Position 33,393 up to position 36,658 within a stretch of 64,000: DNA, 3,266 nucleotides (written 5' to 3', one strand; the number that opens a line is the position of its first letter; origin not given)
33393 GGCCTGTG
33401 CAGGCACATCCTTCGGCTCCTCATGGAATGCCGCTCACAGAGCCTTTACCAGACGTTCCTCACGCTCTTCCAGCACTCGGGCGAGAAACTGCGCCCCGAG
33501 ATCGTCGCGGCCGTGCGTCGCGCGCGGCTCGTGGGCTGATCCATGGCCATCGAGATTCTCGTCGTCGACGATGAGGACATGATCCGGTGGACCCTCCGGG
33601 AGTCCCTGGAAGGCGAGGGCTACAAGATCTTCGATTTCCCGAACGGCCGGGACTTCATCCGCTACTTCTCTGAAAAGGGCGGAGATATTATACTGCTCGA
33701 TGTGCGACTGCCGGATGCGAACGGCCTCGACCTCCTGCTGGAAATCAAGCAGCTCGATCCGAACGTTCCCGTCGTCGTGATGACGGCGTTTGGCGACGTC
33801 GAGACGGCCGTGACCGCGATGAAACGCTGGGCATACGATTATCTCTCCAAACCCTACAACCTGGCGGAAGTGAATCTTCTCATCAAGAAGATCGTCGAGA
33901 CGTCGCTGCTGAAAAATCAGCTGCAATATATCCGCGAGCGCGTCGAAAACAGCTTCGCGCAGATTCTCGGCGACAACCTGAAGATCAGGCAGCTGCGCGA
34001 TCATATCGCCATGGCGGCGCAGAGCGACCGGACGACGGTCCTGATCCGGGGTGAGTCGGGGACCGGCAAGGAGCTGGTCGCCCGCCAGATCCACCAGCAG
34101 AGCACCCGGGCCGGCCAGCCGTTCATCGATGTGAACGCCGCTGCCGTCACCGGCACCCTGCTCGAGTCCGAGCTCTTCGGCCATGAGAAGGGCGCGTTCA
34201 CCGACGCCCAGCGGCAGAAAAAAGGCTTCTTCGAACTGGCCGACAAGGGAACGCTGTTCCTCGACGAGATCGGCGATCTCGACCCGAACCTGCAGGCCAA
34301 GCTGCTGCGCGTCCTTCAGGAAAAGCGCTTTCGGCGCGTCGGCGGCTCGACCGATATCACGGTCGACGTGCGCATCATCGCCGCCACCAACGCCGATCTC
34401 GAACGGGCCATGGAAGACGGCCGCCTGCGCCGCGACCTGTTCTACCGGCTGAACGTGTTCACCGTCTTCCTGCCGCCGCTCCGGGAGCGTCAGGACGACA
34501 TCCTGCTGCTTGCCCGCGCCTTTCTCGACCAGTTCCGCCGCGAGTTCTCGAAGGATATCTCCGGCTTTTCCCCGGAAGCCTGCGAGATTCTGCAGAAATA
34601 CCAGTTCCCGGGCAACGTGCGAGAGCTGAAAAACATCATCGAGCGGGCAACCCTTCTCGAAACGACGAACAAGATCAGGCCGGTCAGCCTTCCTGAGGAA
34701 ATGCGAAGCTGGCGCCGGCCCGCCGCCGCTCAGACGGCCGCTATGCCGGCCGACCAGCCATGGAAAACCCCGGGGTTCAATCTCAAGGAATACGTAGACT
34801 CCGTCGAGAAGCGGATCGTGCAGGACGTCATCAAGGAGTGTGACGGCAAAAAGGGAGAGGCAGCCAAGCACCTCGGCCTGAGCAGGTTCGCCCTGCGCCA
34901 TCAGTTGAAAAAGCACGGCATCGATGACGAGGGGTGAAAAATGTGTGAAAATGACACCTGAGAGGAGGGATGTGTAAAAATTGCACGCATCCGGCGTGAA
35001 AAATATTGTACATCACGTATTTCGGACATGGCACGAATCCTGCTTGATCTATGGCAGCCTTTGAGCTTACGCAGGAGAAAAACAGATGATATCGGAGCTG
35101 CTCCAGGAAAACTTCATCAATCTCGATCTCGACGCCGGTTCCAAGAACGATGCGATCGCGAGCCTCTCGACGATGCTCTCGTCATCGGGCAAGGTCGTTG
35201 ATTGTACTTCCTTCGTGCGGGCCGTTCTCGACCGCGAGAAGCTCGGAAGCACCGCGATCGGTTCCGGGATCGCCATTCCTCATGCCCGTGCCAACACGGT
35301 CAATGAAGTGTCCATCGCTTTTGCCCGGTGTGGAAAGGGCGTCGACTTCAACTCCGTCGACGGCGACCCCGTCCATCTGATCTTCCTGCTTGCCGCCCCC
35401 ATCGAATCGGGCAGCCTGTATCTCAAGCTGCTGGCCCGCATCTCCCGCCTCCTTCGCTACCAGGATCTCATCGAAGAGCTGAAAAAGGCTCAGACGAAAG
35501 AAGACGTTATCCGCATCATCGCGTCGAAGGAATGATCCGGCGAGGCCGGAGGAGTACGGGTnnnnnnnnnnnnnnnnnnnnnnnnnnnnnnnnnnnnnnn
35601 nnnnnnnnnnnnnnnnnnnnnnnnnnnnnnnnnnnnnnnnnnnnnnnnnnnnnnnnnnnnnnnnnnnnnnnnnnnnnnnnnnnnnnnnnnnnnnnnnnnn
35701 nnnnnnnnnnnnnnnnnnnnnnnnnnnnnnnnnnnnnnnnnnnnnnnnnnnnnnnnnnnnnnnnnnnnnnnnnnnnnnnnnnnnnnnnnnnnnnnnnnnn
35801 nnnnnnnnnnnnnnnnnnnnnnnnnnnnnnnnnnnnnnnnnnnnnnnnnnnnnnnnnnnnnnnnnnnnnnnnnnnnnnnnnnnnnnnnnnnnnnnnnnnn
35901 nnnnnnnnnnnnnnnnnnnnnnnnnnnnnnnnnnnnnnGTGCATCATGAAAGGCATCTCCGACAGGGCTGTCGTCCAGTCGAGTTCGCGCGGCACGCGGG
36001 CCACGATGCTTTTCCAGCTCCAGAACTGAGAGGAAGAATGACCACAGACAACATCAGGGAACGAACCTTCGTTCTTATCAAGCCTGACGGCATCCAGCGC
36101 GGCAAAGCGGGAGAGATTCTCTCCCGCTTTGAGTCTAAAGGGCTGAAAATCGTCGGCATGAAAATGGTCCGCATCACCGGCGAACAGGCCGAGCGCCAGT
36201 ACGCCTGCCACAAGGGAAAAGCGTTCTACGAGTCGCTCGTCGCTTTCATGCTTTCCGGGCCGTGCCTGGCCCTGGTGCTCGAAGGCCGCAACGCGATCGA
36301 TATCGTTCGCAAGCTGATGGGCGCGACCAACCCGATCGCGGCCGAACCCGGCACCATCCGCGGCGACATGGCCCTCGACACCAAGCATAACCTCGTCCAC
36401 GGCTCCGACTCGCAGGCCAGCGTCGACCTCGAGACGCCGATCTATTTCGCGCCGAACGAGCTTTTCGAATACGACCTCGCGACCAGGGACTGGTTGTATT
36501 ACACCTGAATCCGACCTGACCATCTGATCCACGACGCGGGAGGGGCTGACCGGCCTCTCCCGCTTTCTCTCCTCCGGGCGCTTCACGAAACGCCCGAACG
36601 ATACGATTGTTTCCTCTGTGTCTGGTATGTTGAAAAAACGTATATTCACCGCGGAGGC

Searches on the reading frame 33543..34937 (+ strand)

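Call 61: search_protein_families(library=pfam, max_evalue=0.001, proteins=[window:33543-34937:+])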
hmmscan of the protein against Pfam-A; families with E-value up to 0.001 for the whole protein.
window:33543-34937:+ (464 aa): 11 families
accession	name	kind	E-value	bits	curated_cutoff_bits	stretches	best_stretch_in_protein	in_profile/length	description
PF00158.32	Sigma54_activat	-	7.9e-69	231.1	20.2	1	142-308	2-167/168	Sigma-54 interaction domain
PF00072.30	Response_reg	-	5.7e-27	94.5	30.2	1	5-110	1-106/111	Response regulator receiver domain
PF25601.1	AAA_lid_14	-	2.1e-26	92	27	1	314-396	1-83/87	AAA+ ATPase lid domain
PF14532.12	Sigma54_activ_2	-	1.4e-20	74.4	25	1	142-313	1-138/138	Sigma-54 interaction domain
PF02954.25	HTH_8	-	2.2e-07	30.9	22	1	419-457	3-41/42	Bacterial regulatory protein, Fis family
PF07728.20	AAA_5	-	2.3e-07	31.3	22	1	166-284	2-123/139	AAA domain (dynein-related subfamily)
PF00004.35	AAA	-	2.7e-06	28.3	21.2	1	166-297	1-125/131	ATPase family associated with various cellular activities (AAA)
PF07724.20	AAA_2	-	2.3e-05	24.9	27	1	165-295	5-136/166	AAA domain (Cdc48 subfamily)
PF13191.12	AAA_16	-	0.00025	22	32.6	1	148-259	9-121/167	AAA ATPase domain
PF01078.27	Mg_chelatase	-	0.00029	20.7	20.3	0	223-283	95-157/207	Magnesium chelatase, subunit ChlI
PF13604.12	AAA_30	-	0.00069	19.8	27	0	155-262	10-116/191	AAA domain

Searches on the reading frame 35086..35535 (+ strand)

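Call 24: search_protein_families(library=pfam, max_evalue=0.001, proteins=[window:35086-35535:+])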
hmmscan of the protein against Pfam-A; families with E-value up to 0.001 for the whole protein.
window:35086-35535:+ (149 aa): 1 family
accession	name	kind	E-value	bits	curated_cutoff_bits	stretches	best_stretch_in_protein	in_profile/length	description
PF00359.27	PTS_EIIA_2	-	1.8e-41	141.9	27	1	4-147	1-143/144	Phosphoenolpyruvate-dependent sugar phosphotransferase system, EIIA 2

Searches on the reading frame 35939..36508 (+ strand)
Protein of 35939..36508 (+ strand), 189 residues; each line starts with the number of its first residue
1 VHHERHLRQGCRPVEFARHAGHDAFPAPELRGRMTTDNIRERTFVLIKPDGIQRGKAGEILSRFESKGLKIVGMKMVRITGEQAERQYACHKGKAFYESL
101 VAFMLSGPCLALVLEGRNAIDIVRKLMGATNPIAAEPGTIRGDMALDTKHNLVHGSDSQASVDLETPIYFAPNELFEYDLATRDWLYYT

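Call 24: search_protein_families(library=pfam, max_evalue=0.001, proteins=[window:35939-36508:+])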
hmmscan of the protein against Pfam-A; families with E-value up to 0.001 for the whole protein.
window:35939-36508:+ (189 aa): 1 family
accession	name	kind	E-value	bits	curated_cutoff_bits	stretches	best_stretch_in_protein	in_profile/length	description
PF00334.24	NDK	-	2e-52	177.1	27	1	41-174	1-134/135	Nucleoside diphosphate kinase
